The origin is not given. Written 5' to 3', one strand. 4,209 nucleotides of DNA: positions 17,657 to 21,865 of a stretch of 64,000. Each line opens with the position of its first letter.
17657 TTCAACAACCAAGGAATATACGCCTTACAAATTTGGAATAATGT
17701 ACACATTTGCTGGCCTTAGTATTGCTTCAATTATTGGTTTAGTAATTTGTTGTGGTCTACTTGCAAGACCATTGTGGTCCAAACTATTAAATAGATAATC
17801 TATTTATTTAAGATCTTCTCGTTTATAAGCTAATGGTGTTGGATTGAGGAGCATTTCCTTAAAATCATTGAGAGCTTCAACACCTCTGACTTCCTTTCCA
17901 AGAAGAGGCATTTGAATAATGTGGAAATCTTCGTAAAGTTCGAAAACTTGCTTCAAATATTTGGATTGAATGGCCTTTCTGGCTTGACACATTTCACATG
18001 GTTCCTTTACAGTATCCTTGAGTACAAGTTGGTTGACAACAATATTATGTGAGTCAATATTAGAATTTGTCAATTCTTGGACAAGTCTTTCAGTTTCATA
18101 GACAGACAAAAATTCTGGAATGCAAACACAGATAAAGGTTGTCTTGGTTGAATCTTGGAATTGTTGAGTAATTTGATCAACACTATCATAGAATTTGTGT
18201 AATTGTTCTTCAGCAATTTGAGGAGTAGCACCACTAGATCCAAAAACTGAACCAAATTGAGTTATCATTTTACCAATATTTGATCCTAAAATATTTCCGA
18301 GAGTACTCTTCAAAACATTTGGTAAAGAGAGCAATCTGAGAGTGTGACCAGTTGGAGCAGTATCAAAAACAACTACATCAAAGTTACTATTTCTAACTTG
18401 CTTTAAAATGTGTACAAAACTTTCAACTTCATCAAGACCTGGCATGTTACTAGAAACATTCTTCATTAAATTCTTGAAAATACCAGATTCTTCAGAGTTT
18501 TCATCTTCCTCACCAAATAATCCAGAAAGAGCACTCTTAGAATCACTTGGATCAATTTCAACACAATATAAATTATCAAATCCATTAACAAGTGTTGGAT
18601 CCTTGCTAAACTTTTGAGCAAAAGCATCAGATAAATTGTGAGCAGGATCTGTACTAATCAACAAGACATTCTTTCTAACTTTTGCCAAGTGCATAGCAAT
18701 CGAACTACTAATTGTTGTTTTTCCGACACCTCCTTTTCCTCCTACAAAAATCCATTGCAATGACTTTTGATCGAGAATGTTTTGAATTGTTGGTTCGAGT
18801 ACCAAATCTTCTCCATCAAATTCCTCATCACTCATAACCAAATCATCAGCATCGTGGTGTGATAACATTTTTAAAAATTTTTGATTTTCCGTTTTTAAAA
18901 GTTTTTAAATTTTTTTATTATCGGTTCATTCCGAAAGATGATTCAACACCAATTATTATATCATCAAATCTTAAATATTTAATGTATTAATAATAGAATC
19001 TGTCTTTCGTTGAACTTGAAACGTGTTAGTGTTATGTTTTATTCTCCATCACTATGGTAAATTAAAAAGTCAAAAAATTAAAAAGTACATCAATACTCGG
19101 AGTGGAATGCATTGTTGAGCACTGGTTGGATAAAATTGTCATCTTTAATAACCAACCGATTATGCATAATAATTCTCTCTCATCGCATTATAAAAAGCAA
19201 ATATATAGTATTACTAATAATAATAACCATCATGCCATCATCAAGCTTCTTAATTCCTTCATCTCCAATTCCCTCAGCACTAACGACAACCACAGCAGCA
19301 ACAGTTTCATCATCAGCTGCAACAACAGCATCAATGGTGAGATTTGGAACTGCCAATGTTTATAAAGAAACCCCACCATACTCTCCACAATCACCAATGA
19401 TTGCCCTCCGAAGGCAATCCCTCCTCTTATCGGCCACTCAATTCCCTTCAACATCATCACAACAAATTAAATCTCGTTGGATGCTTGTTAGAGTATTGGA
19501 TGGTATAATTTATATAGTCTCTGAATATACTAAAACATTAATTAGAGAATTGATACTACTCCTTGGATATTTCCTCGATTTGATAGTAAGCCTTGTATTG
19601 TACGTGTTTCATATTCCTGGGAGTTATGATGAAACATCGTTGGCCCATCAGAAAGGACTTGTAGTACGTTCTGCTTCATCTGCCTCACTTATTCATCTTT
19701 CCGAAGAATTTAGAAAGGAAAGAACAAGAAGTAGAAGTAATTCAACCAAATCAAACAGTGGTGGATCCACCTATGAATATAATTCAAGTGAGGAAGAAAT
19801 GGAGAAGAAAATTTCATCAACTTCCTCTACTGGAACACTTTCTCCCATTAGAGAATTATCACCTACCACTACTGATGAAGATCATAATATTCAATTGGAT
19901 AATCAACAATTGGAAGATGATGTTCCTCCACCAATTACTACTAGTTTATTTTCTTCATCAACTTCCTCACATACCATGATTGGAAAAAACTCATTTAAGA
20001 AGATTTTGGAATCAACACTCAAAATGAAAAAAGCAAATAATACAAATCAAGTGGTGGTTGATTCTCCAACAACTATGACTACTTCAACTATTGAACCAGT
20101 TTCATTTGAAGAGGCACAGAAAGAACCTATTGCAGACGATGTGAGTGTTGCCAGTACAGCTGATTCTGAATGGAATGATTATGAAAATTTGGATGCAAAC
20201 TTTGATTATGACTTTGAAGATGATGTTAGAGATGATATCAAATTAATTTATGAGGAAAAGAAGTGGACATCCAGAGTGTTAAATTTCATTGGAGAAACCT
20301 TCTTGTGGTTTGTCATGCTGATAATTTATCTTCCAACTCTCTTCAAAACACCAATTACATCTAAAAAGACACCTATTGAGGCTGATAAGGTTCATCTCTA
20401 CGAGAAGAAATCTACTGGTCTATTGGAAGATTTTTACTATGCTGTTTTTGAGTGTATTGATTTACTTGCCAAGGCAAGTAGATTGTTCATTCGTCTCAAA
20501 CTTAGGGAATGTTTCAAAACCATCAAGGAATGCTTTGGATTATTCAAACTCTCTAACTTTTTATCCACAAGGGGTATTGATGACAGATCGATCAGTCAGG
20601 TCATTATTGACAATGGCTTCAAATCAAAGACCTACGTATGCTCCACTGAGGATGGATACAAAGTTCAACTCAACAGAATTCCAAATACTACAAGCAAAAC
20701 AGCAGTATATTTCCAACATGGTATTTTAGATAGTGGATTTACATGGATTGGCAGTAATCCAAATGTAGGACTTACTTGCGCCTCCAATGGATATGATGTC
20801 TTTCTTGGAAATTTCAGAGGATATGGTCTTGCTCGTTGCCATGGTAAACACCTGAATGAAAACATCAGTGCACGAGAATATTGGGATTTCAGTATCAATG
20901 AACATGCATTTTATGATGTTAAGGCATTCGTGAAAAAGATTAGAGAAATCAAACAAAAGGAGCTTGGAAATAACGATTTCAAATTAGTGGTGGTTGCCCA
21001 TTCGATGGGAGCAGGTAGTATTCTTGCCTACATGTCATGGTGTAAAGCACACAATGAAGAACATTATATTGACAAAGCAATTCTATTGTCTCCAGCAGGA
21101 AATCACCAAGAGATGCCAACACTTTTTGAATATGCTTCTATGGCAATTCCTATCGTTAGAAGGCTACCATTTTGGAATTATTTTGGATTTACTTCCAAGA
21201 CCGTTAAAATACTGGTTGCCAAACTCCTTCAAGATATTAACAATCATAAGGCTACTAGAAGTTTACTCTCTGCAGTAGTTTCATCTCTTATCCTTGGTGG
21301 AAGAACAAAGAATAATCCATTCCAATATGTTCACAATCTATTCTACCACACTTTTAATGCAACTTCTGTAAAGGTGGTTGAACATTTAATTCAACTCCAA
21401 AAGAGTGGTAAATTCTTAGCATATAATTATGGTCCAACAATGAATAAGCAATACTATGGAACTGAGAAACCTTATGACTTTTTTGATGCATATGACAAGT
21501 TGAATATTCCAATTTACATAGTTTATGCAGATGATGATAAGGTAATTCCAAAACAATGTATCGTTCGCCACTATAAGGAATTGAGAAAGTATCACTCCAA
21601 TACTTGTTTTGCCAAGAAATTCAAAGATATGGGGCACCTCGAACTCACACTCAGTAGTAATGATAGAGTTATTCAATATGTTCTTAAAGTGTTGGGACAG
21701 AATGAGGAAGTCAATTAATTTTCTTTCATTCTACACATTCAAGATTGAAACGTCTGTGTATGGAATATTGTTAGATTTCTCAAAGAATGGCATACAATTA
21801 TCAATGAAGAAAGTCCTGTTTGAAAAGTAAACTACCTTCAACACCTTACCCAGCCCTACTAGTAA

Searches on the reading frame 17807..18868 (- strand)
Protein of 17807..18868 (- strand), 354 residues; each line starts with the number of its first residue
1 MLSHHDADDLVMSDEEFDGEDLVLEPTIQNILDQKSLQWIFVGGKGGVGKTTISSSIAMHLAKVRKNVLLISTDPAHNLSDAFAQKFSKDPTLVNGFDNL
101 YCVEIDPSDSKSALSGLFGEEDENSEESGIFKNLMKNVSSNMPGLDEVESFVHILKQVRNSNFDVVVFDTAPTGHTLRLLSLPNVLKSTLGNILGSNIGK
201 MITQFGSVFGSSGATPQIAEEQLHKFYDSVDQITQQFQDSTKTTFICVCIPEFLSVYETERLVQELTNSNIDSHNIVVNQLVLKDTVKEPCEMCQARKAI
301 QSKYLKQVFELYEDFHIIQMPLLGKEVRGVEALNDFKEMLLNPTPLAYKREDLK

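Call 59: search_protein_families(library=pfam, proteins=[window:17807-18868:-], max_evalue=0.001)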
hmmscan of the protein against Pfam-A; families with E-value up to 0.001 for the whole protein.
window:17807-18868:- (354 aa): 9 families
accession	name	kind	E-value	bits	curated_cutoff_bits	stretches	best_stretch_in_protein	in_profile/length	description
PF02374.21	ArsA_ATPase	-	3.6e-105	352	24.3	1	38-341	2-304/305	Anion-transporting ATPase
PF13614.12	AAA_31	-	7.9e-13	49.2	27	1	44-178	9-133/177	AAA domain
PF01656.29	CbiA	-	7.8e-11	42.5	25.4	1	40-207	2-54/125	CobQ/CobB/MinD/ParA nucleotide binding domain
PF00142.24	Fer4_NifH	-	7.5e-06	26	25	1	40-80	3-43/271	4Fe-4S iron sulfur cluster binding proteins, NifH/frxC family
PF00931.28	NB-ARC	-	1.1e-05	25.3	23.5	1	28-66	8-47/248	NB-ARC domain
PF00448.28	SRP54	-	3.8e-05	23.9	22.7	0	40-74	4-38/196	SRP54-type protein, GTPase domain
PF10609.15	ParA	-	0.00011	22.1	27.1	1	42-74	9-41/246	NUBPL iron-transfer P-loop NTPase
PF24883.2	NPHP3_N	-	0.00054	20.6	24.8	0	20-69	4-54/164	Nephrocystin 3, N-terminal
PF25199.1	nSTAND_NTPase5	-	0.00098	19.4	34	0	31-92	32-98/145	Novel STAND NTPase 5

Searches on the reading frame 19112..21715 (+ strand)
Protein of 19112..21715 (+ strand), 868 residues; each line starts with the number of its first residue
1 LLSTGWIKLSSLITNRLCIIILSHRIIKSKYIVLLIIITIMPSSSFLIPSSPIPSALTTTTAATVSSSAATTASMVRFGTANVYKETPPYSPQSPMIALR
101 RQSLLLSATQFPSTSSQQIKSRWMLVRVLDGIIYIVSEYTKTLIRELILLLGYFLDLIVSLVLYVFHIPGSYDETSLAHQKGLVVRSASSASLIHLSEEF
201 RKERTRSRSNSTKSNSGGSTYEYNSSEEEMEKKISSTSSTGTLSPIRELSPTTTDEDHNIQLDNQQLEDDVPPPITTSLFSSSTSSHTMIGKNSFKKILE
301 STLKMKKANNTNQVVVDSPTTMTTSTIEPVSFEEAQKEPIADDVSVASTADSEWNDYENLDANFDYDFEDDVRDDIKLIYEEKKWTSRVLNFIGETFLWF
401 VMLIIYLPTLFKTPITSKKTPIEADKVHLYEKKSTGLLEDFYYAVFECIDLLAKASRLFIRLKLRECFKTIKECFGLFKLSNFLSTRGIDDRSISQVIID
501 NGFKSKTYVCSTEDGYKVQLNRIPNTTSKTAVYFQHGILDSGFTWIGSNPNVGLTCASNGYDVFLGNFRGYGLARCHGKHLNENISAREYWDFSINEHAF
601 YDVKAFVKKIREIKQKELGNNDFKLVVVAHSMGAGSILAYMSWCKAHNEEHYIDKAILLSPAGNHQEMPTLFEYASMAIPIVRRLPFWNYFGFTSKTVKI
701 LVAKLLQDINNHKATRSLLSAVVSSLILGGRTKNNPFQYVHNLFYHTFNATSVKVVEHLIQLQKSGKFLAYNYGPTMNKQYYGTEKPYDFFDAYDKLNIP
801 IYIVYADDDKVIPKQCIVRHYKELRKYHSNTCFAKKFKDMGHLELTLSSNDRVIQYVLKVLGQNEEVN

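Call 59: search_protein_families(library=pfam, proteins=[window:19112-21715:+], max_evalue=0.001)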
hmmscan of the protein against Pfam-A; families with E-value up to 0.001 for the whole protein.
window:19112-21715:+ (868 aa): 4 families
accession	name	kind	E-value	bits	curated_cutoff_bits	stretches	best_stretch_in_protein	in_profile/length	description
PF04083.22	Abhydro_lipase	-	2.9e-11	43.2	27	1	494-546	1-60/63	Partial alpha/beta-hydrolase lipase region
PF12146.15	Hydrolase_4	-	1.1e-10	41.6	27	1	551-669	22-118/239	Serine aminopeptidase, S33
PF00561.26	Abhydrolase_1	-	1.6e-10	41.5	25.8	1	531-824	2-224/245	alpha/beta hydrolase fold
PF12697.13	Abhydrolase_6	-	1e-05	26.8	26.3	1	559-852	27-213/217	Alpha/beta hydrolase family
